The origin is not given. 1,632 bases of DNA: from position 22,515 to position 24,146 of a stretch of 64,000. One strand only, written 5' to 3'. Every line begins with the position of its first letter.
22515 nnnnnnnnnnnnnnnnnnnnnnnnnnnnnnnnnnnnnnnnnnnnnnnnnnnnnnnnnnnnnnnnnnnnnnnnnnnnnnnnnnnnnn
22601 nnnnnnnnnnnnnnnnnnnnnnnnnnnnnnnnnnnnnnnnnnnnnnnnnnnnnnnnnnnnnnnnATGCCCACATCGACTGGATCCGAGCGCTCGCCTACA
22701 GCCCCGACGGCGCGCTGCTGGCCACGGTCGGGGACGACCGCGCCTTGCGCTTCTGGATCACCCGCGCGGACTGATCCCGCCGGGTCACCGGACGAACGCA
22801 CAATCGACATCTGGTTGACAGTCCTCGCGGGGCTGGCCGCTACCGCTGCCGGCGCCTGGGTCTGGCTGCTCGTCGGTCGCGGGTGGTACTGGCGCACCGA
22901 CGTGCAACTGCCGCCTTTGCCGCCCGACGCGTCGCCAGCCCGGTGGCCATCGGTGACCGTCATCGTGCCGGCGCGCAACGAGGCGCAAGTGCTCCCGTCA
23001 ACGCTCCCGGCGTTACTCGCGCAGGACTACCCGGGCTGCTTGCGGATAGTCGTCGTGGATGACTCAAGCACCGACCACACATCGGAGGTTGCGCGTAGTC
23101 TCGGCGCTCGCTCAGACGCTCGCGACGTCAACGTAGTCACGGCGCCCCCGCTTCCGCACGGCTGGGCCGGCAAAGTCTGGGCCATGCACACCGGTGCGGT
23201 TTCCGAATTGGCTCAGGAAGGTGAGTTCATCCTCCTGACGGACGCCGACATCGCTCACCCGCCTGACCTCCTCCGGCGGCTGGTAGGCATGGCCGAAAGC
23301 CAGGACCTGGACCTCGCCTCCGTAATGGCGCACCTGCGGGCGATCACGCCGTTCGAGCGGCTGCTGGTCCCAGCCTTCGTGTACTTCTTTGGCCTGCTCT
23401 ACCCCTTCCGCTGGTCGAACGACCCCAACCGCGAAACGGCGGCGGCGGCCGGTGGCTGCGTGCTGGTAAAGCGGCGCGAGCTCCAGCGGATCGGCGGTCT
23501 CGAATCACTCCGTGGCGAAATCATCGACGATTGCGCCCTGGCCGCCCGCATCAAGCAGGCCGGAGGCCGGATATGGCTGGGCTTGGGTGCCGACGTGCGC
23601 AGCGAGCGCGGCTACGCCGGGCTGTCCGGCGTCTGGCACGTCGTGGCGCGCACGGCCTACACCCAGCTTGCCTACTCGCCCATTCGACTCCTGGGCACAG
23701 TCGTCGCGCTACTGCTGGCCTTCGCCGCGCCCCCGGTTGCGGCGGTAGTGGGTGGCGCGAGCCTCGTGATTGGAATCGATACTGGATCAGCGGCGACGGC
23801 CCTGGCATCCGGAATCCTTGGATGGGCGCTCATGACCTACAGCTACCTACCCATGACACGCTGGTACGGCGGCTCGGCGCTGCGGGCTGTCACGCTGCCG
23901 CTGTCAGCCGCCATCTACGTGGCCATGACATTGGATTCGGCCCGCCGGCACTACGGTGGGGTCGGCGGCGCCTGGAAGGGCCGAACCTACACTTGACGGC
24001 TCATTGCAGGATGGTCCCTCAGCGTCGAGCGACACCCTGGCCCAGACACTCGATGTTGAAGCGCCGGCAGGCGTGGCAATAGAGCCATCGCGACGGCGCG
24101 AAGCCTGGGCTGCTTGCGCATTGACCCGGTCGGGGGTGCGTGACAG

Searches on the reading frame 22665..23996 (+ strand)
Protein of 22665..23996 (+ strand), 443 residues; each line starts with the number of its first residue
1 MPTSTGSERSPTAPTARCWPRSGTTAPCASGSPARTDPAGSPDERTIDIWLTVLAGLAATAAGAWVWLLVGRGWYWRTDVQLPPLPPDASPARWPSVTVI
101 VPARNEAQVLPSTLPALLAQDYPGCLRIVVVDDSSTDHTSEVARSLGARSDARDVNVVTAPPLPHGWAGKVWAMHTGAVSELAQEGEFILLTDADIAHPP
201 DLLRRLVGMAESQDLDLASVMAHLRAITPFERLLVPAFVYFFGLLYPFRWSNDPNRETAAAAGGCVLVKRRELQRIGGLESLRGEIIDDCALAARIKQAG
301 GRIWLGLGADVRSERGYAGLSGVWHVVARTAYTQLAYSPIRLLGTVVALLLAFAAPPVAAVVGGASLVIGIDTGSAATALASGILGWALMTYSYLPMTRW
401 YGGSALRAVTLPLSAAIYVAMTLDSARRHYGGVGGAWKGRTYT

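Call 62: search_protein_families(library=pfam, proteins=[window:22665-23996:+], max_evalue=0.001)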
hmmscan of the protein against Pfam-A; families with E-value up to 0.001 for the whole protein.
window:22665-23996:+ (443 aa): 4 families
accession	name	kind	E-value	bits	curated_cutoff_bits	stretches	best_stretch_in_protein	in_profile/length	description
PF13641.12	Glyco_tranf_2_3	-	2.1e-21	77.4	27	1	95-316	1-214/230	Glycosyltransferase like family 2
PF00535.33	Glycos_transf_2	-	1.1e-17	64.9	23.3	1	98-271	1-162/168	Glycosyl transferase family 2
PF13506.12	Glyco_transf_21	-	1.2e-14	54.6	21.7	1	158-306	6-147/174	Glycosyl transferase family 21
PF13632.12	Glyco_trans_2_3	-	0.00086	19.6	27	0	188-309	1-119/198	Glycosyl transferase family group 2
